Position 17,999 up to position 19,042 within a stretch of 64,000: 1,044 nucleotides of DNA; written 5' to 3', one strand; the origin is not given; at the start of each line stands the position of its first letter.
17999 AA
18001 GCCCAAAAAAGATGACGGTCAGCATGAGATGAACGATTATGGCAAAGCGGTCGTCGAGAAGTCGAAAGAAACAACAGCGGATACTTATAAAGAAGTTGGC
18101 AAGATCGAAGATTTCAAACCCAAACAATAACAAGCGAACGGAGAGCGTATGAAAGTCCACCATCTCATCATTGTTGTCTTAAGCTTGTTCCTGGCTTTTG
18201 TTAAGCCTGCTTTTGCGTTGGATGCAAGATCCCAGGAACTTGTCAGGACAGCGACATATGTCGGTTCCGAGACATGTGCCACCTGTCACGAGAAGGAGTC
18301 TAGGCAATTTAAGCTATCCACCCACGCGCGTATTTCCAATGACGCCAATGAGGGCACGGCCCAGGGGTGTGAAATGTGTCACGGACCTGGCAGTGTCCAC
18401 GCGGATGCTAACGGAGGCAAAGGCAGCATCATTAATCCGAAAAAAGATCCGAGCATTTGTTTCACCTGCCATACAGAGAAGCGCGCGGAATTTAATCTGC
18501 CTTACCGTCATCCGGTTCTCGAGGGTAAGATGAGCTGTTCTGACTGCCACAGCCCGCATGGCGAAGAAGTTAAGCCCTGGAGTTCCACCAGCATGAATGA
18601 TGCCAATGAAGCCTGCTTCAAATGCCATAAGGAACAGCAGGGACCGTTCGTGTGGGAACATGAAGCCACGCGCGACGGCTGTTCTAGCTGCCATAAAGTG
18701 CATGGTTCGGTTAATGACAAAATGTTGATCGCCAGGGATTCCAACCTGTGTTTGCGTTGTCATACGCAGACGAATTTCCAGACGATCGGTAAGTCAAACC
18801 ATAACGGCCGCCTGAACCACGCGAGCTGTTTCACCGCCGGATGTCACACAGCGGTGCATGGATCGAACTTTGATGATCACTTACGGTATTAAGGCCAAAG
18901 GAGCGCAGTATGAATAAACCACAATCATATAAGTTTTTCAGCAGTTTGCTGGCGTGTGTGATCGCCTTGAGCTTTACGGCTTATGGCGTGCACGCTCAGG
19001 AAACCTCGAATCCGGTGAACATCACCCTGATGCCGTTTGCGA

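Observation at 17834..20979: Porin-cytochrome trans-outer-membrane conduit: monoheme cyt c + 8-heme periplasmic cyt + 689-aa porin, with no extracellular cytochrome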

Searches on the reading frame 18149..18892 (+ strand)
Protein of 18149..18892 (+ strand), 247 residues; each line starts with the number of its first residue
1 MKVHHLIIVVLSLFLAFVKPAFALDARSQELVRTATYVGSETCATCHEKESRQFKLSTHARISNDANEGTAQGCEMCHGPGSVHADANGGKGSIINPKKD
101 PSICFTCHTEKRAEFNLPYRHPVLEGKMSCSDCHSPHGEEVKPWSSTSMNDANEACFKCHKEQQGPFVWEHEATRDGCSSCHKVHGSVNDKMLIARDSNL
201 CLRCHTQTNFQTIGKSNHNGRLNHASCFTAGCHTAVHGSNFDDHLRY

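Call 5: search_protein_families(library=pfam, proteins=[window:18149-18892:+], max_evalue=0.01)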
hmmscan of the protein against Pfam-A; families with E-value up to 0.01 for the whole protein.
window:18149-18892:+ (247 aa): 5 families
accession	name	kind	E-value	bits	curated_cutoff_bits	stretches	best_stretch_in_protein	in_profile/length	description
PF09699.15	Paired_CXXCH_1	-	2.6e-23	81.8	20.6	3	171-208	1-39/41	Doubled CXXCH motif (Paired_CXXCH_1)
PF22678.1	Cytochrom_c_NrfB-like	-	4.7e-10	40.3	27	1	147-189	27-72/89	Cytochrome c-type protein NrfB-like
PF14522.11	Cytochrome_C7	-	1.7e-09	37.8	24.8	2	126-183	12-67/67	Cytochrome c7 and related cytochrome c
PF14537.11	Cytochrom_c3_2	-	4.8e-06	27.4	25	0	42-111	8-67/79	Cytochrome c3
PF22113.1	Mtrc-MtrF_II-IV_dom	-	6.5e-05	23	30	1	38-83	118-168/176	Outer membrane cytochrome MtrC/MtrF-like, domains II/IV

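Call 6: search_protein_families(library=ncbifam, proteins=[window:18149-18892:+], max_evalue=0.01)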
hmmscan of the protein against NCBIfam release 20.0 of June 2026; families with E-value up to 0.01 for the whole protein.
window:18149-18892:+ (247 aa): 9 families
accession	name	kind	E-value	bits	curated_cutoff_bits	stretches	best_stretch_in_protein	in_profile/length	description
NF041028.1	decahem_GSU2203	exception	6.5e-52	176.7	325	2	98-239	145-301/317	GSU2203 family decaheme c-type cytochrome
TIGR03508.1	decahem_SO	subfamily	1.4e-50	172.2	192.2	2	97-242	113-257/258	DmsE family decaheme c-type cytochrome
TIGR01905.1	paired_CXXCH_1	subfamily_domain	5.4e-14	51.8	25.2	2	172-209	2-40/41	doubled CXXCH domain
NF008659.0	PRK11659.1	equivalog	1.4e-12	47.7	184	2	16-140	22-148/188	cytochrome c nitrite reductase pentaheme subunit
NF041198.1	UshA_like_PCGU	equivalog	1.2e-10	40.6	275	2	73-113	474-513/519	UshA-like (seleno)protein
TIGR03153.1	cytochr_NrfH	equivalog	4.6e-09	36.4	134.2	1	98-146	25-70/138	cytochrome c nitrite reductase small subunit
TIGR03146.1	cyt_nit_nrfB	equivalog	7.6e-09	36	166.6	2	140-208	71-144/145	cytochrome c nitrite reductase pentaheme subunit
NF047727.1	4hemeCytCCctA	equivalog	8.1e-07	29.2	180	0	71-142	37-95/109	tetraheme c-type cytochrome CctA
NF045722.1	c3_cytochr_TmcA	equivalog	0.0019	18.1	114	1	154-208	58-113/125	acidic tetraheme cytochrome c3 TmcA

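Call 12: search_solved_structures(query=window:18149-18892:+, max_evalue=0.01, show_alignments=2)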
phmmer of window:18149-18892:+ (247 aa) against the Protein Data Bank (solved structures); distinct sequences matched with E-value up to 0.01: 5.
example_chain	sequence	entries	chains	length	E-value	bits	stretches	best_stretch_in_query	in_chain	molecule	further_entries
6r2q_A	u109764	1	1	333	2.5e-34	122.3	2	91-241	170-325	Cystathionine beta-synthase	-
2ozy_A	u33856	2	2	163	0.00014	24.8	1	41-164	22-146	Cytochrome c-type protein nrfB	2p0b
6qvm_A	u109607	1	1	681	0.00024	24.1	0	113-161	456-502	Multiheme cytochrome cf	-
6i5b_A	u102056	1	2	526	0.00057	22.8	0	42-111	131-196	Uncharacterized protein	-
7tfs_A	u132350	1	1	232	0.0092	18.9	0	172-206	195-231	Cytochrome c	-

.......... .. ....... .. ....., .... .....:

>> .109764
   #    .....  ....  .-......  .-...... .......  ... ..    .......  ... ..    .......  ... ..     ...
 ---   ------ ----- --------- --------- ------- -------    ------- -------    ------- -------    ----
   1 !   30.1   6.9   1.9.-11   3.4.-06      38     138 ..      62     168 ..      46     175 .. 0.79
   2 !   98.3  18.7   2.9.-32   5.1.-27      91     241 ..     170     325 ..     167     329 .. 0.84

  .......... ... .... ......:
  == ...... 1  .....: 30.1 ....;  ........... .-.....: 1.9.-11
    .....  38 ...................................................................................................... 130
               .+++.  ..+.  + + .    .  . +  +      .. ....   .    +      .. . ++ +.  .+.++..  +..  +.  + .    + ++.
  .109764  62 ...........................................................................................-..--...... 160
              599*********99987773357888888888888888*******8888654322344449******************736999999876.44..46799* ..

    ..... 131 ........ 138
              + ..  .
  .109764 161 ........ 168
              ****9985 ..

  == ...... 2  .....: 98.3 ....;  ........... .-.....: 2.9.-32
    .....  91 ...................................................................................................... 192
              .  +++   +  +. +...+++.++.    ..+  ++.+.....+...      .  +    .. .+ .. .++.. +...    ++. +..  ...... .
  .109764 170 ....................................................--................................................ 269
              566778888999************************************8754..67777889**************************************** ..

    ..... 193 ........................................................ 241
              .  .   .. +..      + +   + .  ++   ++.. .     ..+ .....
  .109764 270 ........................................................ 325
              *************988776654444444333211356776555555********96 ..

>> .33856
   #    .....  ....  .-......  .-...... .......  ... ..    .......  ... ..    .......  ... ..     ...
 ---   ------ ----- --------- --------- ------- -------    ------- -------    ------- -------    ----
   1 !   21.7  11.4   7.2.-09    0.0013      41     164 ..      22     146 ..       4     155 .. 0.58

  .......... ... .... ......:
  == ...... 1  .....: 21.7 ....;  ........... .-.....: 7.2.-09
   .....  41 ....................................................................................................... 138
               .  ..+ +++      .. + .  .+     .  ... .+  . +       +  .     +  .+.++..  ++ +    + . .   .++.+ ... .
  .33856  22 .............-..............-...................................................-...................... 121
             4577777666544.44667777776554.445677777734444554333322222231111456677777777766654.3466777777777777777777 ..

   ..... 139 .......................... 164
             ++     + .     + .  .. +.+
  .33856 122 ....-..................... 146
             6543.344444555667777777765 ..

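Call 62: find_homologous_proteins(query=window:18149-18892:+, max_evalue=1e-10)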
Query window:18149-18892:+ (247 aa): 2225 proteins with E <= 1e-10 among 2319 candidates; the best 120 are listed.
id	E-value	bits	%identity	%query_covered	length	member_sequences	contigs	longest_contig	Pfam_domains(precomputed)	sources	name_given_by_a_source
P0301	2.5e-136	471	76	100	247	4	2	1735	PF09699.16,PF14537.12,PF22678.2,PF14522.12,PF22113.2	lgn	-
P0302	2.5e-129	448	76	98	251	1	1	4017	PF09699.16,PF14537.12,PF22678.2,PF14522.12,PF22113.2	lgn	-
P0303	1.8e-120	419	70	100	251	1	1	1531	PF09699.16,PF14537.12,PF22678.2,PF14522.12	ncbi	-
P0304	2.3e-120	419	71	97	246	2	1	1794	PF09699.16,PF14537.12,PF22678.2,PF14522.12,PF22113.2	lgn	-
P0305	1.5e-118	413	68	100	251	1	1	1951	PF09699.16,PF14537.12,PF22678.2,PF14522.12,PF22113.2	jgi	jgi:predicted CXXCH cytochrome family protein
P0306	7.2e-118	411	67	100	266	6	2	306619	PF09699.16,PF14537.12,PF22678.2,PF14522.12,PF22113.2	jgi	-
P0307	2.2e-115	403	67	98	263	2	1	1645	PF09699.16,PF14537.12,PF22678.2,PF14522.12,PF22113.2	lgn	-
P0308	4.8e-115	402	67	98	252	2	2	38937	PF09699.16,PF14537.12,PF22678.2,PF14522.12,PF22113.2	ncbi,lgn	-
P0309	7.9e-115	401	65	100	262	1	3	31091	PF09699.16,PF14537.12,PF22678.2,PF14522.12,PF22113.2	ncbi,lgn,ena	-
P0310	7.3e-114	398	67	100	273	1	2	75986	PF09699.16,PF14537.12,PF22678.2,PF14522.12,PF22113.2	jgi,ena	-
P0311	9.3e-114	397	66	98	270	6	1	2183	PF09699.16,PF14537.12,PF22678.2,PF14522.12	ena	-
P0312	2.7e-113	396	66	98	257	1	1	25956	PF09699.16,PF14537.12,PF22678.2,PF14522.12,PF22113.2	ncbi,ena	-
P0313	4.1e-113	395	65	97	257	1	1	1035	PF09699.16,PF14537.12,PF22678.2,PF14522.12,PF22113.2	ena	-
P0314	4.2e-113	395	66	97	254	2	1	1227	PF09699.16,PF14537.12,PF22678.2,PF14522.12,PF22113.2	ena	-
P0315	7.2e-113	394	63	97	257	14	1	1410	PF09699.16,PF14537.12,PF22678.2,PF14522.12,PF22113.2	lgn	-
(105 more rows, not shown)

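Call 69: predict_structure(alignment_id=A4)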
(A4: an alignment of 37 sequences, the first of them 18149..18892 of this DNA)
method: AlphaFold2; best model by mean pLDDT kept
length: 247 residues; sequences in the alignment: 37
mean_pLDDT: 52.5   pTM: 0.37
mean pLDDT of the five models: 52.5, 52.2, 51.0, 49.0, 46.5
residues with pLDDT >= 90: 10; 70-90: 15; 50-70: 107; < 50: 115
segments of 3 or more residues with pLDDT < 50: 112-124, 126-197, 211-215, 229-247
pLDDT, mean of each block of 10 residues (from residue 1): 88 86 67 69 66 63 57 59 62 55 53 46 46 40 33 41 38 31 33 45 53 51 52 39 35
secondary structure, 60 per line:
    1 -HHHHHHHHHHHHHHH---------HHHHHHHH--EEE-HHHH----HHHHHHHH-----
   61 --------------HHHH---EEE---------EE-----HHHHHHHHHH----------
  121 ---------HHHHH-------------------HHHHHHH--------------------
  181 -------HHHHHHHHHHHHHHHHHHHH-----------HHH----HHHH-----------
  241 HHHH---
elements in order: H2-16 H26-33 E36-38 H40-43 H48-55 H75-78 E82-84 H101-110 H130-134 H154-160 H188-207 H226-229 H241-244
